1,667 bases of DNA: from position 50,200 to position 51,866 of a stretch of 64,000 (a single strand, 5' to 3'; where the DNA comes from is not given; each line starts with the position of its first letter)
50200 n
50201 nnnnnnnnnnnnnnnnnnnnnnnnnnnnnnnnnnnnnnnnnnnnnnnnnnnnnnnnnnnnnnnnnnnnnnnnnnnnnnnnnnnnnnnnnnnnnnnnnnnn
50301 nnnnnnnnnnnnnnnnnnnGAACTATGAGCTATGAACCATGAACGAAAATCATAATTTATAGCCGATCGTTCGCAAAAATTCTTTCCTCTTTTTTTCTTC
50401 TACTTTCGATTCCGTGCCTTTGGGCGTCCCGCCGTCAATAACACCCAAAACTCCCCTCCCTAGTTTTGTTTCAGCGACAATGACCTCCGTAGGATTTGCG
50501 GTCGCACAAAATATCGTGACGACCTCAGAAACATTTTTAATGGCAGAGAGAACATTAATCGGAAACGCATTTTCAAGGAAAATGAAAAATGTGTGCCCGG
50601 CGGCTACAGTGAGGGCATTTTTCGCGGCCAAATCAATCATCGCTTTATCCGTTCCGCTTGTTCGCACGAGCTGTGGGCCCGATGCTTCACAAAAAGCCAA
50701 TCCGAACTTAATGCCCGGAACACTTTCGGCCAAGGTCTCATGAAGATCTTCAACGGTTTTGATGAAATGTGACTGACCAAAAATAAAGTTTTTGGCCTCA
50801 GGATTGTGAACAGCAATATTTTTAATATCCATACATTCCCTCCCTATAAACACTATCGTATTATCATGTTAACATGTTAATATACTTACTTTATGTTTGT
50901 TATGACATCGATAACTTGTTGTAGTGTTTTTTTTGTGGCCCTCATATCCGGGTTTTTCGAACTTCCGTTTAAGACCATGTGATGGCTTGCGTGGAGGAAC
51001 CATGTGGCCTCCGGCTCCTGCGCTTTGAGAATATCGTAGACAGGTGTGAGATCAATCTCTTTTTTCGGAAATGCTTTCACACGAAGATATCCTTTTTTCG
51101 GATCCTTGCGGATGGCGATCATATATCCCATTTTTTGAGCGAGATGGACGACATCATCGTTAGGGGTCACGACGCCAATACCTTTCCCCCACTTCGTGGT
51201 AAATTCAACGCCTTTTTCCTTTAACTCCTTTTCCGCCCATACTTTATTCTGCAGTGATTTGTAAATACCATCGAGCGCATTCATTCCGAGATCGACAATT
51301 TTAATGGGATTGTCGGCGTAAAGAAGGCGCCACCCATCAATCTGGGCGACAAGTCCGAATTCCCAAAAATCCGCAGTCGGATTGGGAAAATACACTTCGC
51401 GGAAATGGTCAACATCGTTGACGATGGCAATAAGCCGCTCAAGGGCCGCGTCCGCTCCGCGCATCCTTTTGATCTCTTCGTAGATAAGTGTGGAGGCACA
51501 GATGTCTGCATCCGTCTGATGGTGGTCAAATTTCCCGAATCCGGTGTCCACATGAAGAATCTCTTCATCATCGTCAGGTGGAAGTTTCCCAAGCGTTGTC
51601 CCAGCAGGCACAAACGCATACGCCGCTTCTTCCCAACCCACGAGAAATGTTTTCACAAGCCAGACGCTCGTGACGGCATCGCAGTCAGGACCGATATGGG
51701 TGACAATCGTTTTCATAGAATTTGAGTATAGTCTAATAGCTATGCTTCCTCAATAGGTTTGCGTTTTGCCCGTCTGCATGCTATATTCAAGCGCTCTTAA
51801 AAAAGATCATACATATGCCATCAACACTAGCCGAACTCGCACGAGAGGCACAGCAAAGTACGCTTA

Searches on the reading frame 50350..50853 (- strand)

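Call 73: search_protein_families(library=pfam, proteins=[window:50350-50853:-], max_evalue=0.001)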
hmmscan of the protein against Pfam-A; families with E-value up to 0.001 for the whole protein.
window:50350-50853:- (167 aa): 1 family
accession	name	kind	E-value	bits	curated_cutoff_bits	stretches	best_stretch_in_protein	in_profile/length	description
PF04008.19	Adenosine_kin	-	9.2e-72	240.3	25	1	13-166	1-154/154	Adenosine specific kinase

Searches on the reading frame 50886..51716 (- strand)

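Call 73: search_protein_families(library=pfam, proteins=[window:50886-51716:-], max_evalue=0.001)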
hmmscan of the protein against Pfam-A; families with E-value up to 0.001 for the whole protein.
window:50886-51716:- (276 aa): 2 families
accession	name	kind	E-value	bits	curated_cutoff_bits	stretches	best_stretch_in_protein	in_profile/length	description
PF01368.27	DHH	-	0.00065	20.4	28.1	0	4-60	4-50/125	DHH family, N-terminal domain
PF09828.14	ChrB_C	-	0.00081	20.2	25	0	5-153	2-130/132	ChrB, C-terminal domain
